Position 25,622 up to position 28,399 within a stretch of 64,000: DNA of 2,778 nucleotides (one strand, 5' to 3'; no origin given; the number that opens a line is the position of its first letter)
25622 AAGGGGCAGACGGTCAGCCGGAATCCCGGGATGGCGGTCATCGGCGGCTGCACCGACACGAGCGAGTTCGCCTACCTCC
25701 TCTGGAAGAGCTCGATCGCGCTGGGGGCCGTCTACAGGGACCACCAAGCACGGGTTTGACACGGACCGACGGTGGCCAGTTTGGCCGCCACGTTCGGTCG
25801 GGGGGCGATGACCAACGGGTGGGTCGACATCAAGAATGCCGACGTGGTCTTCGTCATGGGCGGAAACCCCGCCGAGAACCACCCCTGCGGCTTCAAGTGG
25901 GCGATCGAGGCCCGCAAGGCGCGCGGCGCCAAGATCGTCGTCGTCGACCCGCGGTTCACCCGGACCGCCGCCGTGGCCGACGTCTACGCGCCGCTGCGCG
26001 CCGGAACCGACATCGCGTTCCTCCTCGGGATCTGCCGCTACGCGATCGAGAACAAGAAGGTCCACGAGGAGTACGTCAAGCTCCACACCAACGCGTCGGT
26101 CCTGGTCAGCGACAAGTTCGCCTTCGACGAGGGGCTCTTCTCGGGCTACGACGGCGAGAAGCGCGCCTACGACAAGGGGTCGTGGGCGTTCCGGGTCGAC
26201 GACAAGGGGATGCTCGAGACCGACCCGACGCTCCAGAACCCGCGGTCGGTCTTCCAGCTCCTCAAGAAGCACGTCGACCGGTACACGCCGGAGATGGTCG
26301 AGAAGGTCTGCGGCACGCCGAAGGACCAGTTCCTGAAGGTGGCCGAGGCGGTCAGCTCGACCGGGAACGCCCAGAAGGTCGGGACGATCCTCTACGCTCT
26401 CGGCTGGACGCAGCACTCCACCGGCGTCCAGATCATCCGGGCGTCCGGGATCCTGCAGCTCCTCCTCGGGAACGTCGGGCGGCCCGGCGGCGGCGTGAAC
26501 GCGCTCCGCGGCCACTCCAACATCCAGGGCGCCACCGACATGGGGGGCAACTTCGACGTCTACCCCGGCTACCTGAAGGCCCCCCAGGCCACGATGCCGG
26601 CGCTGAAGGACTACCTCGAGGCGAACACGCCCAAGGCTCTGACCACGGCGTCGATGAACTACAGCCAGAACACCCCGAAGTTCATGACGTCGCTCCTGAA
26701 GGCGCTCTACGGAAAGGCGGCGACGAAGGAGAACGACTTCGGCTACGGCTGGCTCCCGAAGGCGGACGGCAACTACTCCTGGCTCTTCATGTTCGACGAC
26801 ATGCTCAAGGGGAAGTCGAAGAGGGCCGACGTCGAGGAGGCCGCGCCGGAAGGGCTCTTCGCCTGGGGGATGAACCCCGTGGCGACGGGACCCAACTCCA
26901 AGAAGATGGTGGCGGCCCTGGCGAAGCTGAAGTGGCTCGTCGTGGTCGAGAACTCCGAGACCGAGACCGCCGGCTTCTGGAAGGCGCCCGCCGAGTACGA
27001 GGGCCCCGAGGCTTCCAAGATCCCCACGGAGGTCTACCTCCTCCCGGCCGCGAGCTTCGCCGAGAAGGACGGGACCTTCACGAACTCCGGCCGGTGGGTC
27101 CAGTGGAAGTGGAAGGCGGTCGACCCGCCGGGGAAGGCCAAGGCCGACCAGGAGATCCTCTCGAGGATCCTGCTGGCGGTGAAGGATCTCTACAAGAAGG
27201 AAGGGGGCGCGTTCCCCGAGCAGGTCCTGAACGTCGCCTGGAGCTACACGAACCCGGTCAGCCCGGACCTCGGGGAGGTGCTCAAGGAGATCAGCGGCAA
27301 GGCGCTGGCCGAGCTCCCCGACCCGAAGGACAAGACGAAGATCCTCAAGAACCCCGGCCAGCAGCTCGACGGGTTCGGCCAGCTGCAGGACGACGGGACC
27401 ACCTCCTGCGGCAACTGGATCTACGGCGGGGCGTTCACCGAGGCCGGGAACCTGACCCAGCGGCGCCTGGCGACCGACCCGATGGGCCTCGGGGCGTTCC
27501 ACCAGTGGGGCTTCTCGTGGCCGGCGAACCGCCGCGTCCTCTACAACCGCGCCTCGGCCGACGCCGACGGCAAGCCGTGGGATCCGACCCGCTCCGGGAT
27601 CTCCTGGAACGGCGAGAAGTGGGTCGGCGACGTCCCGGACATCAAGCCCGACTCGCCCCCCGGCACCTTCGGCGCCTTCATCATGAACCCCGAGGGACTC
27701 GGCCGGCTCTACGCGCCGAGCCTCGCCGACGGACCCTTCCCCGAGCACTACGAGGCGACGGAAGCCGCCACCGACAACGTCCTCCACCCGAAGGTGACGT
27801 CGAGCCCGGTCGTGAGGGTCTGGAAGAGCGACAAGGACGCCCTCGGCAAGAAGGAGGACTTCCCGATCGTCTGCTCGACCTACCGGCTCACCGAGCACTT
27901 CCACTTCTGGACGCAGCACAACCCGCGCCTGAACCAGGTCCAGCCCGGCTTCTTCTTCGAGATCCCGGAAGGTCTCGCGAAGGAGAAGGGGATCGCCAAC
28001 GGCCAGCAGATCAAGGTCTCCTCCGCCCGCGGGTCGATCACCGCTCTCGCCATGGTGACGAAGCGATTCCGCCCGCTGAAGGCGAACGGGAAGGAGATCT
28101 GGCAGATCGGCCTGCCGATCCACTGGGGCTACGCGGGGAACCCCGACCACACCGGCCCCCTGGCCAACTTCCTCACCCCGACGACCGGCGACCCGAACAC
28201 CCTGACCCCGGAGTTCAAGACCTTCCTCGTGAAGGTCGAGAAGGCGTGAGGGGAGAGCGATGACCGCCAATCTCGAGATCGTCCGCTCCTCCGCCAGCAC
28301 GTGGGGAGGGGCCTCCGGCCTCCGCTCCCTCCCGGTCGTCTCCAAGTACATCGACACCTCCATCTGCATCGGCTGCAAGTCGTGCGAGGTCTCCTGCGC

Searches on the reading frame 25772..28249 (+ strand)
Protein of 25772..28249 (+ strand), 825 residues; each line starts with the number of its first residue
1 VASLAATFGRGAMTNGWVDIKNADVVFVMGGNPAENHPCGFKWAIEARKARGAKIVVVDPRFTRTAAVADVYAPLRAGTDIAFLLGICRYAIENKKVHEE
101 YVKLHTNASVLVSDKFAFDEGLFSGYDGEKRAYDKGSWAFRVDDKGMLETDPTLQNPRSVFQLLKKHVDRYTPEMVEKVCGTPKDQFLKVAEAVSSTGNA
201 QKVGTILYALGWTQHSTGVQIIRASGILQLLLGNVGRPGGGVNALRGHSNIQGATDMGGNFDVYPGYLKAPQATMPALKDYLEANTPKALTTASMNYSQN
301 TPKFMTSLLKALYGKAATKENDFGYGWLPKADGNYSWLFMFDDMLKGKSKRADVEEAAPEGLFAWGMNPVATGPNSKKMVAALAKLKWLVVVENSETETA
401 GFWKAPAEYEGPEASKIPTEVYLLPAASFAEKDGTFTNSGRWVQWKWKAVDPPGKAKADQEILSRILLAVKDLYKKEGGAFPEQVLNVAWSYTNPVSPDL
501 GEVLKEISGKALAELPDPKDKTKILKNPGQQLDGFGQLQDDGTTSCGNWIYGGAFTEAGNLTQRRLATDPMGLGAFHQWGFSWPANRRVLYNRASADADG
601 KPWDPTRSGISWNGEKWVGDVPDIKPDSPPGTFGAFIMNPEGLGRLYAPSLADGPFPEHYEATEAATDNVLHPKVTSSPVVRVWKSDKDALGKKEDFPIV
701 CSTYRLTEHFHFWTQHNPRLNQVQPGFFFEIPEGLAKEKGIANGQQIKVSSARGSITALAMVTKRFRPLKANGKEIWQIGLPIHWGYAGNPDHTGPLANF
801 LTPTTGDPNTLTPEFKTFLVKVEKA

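Call 4: search_protein_families(library=pfam, proteins=[window:25772-28249:+], max_evalue=0.01)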
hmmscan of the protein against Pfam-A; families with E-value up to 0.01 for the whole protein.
window:25772-28249:+ (825 aa): 2 families
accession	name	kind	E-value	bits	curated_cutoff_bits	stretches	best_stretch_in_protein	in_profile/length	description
PF00384.28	Molybdopterin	-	8.5e-29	101.1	24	2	12-400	97-301/353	Molybdopterin oxidoreductase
PF01568.27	Molydop_binding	-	1.8e-12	47.7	26.8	1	702-818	4-109/110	Molydopterin dinucleotide binding domain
